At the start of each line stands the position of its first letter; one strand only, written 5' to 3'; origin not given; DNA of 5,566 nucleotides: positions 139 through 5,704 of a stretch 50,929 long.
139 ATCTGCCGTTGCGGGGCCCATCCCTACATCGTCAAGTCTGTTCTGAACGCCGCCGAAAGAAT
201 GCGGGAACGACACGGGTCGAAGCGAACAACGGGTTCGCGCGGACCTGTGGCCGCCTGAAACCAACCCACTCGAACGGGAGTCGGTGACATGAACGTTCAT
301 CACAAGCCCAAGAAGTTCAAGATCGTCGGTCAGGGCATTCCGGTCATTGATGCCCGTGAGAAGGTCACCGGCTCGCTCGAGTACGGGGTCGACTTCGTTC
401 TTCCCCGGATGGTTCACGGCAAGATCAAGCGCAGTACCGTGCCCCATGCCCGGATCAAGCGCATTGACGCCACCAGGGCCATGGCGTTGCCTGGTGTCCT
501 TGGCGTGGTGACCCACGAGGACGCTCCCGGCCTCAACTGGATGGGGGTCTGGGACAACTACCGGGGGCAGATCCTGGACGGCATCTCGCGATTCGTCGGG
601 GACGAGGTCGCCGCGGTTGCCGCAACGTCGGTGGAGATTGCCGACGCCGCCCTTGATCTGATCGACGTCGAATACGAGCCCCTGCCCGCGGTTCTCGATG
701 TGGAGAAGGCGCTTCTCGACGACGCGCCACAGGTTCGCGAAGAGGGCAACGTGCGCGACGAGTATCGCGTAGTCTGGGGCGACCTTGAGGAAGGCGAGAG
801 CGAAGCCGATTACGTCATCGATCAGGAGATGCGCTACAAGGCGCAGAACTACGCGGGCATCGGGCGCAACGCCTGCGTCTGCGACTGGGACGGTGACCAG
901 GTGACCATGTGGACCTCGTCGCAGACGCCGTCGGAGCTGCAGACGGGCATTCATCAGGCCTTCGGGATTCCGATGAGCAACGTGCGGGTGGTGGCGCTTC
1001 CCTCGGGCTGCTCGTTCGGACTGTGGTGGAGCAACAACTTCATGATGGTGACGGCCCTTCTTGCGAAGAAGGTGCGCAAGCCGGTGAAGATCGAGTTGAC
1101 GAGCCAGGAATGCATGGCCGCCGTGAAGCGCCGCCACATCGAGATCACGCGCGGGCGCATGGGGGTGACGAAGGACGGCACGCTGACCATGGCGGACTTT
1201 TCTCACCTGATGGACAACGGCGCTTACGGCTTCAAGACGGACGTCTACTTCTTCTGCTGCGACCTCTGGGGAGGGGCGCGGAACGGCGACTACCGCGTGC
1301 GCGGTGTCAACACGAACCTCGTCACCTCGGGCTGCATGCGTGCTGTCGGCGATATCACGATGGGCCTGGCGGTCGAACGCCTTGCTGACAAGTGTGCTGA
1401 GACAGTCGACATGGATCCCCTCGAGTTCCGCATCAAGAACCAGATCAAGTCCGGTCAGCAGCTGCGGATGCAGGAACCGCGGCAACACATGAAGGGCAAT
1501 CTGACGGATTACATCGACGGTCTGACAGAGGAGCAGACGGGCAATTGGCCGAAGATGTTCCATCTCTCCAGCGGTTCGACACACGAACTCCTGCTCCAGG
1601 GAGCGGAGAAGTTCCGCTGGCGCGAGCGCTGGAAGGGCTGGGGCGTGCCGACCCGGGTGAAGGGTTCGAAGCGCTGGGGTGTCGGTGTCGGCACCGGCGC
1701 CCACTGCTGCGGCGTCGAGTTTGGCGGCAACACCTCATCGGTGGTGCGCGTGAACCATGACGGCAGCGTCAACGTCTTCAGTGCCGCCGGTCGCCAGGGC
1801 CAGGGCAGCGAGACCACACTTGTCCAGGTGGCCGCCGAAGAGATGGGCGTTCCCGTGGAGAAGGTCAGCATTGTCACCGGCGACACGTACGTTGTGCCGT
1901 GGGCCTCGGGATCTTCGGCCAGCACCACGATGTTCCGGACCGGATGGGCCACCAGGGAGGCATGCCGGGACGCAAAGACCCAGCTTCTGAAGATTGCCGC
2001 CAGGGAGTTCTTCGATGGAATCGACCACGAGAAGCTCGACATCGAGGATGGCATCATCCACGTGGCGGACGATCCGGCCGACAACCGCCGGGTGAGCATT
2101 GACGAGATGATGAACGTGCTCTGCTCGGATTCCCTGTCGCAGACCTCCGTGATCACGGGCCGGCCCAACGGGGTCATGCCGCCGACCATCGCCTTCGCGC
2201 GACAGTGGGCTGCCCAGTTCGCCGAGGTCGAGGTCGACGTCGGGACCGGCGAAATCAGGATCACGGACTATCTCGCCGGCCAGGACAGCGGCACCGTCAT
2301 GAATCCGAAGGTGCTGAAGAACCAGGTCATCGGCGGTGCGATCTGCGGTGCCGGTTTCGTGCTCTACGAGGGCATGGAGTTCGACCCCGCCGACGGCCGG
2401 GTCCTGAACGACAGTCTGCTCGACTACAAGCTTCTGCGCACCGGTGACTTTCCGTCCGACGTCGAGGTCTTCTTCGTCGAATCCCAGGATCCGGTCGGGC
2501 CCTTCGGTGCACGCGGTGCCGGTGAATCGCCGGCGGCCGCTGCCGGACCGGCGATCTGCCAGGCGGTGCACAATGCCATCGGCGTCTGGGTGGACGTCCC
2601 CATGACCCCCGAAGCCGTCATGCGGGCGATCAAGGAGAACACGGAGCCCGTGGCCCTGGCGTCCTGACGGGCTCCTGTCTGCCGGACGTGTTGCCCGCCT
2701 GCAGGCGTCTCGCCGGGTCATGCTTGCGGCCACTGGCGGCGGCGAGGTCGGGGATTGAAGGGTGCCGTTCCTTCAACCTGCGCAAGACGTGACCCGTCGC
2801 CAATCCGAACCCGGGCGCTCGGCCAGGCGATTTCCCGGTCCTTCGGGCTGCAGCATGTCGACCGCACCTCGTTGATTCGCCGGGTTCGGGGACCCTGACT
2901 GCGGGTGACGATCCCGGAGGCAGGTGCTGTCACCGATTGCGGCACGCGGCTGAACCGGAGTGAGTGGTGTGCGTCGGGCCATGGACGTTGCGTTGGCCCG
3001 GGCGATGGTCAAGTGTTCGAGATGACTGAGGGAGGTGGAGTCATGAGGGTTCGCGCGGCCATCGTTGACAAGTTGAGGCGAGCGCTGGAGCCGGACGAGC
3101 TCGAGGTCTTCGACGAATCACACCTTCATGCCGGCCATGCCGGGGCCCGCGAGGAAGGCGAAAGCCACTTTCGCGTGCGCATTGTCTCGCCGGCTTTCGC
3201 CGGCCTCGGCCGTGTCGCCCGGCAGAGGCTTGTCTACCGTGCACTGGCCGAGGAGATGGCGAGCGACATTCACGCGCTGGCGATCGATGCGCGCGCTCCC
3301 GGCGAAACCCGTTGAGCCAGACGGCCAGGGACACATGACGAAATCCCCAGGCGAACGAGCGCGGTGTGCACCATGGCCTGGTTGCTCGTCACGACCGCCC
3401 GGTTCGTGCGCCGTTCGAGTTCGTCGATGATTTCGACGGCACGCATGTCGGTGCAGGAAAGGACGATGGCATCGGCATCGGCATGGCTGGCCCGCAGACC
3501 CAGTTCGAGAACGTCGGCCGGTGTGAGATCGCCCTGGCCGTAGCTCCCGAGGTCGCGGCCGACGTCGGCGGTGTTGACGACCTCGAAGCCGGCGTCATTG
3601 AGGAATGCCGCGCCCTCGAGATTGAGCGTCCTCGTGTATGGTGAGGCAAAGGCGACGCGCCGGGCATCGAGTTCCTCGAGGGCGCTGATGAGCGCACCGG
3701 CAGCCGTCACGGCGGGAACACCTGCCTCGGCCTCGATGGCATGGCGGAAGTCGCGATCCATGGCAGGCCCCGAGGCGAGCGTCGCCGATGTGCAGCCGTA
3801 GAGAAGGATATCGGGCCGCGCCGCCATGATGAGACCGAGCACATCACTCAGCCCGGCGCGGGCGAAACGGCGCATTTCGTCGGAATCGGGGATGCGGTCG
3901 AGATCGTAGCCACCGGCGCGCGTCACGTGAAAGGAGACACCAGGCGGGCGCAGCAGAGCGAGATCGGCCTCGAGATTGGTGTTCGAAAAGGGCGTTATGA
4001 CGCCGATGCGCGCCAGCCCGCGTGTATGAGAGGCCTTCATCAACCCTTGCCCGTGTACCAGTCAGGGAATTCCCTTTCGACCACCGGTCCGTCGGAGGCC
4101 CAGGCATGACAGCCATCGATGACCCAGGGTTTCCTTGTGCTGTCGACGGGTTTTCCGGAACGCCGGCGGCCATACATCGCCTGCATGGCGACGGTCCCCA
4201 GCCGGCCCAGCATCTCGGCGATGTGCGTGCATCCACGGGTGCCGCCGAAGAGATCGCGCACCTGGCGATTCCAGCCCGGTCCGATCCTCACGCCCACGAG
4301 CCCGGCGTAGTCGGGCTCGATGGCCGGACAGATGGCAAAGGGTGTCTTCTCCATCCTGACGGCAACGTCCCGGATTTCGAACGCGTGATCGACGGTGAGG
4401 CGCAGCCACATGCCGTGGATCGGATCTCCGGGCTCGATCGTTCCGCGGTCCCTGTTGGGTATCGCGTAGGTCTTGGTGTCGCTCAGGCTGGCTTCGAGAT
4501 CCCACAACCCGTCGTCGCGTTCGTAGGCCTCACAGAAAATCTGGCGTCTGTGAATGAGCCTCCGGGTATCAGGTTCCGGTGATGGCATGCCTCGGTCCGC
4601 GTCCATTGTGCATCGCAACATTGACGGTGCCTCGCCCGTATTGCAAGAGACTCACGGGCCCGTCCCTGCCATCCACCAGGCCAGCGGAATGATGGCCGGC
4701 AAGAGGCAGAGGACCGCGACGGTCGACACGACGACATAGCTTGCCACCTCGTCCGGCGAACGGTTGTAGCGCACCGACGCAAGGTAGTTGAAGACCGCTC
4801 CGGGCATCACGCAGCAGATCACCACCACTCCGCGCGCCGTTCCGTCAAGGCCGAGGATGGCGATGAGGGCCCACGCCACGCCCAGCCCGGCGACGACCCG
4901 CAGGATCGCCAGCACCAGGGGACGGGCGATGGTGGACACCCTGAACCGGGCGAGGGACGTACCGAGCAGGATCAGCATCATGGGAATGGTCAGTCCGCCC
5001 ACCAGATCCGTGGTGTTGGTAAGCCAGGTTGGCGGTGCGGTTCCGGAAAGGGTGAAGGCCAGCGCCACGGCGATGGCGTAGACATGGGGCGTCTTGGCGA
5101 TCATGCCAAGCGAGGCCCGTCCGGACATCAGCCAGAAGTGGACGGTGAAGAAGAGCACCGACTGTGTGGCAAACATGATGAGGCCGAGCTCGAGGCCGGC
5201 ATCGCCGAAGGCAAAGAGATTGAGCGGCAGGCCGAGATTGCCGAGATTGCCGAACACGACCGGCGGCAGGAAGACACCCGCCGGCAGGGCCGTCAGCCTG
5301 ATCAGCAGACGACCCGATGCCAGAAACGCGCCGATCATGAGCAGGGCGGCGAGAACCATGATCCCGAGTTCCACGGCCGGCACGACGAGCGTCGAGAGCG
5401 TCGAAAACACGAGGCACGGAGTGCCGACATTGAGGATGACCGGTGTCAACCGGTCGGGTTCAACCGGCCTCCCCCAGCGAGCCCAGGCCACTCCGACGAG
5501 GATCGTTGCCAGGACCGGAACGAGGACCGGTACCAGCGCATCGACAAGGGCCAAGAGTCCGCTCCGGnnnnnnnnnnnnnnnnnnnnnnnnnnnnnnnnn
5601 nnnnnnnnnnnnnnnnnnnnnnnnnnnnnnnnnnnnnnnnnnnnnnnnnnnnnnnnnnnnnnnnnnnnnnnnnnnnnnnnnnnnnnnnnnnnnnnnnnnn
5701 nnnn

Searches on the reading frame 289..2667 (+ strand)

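Call 40: search_protein_families(library=pfam, proteins=[window:289-2667:+], max_evalue=0.00001)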
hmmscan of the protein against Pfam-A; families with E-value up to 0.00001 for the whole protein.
window:289-2667:+ (792 aa): 3 families
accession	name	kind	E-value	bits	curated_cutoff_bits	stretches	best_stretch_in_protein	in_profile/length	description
PF20256.3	MoCoBD_2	-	1.6e-63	215.3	27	1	438-722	2-283/283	Molybdopterin cofactor-binding domain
PF02738.23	MoCoBD_1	-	2.2e-47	161.7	27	1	160-384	12-243/244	Molybdopterin cofactor-binding domain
PF01315.27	Ald_Xan_dh_C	-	5.4e-25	88.3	31.3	1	27-133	1-110/110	Aldehyde oxidase and xanthine dehydrogenase, a/b hammerhead domain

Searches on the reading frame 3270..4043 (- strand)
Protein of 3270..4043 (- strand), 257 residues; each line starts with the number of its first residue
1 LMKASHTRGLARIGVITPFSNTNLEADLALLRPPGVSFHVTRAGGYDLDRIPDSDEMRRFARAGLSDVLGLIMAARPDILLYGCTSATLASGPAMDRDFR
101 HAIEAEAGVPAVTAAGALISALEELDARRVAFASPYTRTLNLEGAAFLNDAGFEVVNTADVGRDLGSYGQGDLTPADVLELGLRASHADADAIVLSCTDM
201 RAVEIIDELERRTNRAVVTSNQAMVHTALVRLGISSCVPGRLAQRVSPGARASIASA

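Call 40: search_protein_families(library=pfam, proteins=[window:3270-4043:-], max_evalue=0.00001)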
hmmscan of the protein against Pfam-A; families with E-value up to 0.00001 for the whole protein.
window:3270-4043:- (257 aa): 2 families
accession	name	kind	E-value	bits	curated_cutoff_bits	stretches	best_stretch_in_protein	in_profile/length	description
PF17645.6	Amdase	-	3.3e-21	76.4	25.9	1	85-239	67-222/228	Arylmalonate decarboxylase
PF01177.27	Asp_Glu_race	-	9.5e-06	26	31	0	75-227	66-210/211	Asp/Glu/Hydantoin racemase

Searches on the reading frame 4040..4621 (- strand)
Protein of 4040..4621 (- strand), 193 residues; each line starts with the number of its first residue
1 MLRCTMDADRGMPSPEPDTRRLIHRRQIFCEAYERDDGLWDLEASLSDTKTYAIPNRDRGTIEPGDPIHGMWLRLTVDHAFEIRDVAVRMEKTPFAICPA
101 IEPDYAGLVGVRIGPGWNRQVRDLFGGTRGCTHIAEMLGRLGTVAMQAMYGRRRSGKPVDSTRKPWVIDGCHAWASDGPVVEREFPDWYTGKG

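Call 40: search_protein_families(library=pfam, proteins=[window:4040-4621:-], max_evalue=0.00001)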
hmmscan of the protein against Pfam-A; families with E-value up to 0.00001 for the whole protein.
window:4040-4621:- (193 aa): 1 family
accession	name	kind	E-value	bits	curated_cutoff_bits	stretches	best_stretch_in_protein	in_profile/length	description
PF11136.13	DUF2889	-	6.5e-44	149.5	25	1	24-147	1-123/123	Protein of unknown function (DUF2889)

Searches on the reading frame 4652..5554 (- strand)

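Call 40: search_protein_families(library=pfam, proteins=[window:4652-5554:-], max_evalue=0.00001)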
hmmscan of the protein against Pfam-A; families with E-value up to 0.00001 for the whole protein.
window:4652-5554:- (300 aa): 1 family
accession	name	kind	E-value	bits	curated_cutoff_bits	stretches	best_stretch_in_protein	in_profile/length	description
PF03547.23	Mem_trans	-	1.5e-17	63.7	25.7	1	152-288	200-342/343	Membrane transport protein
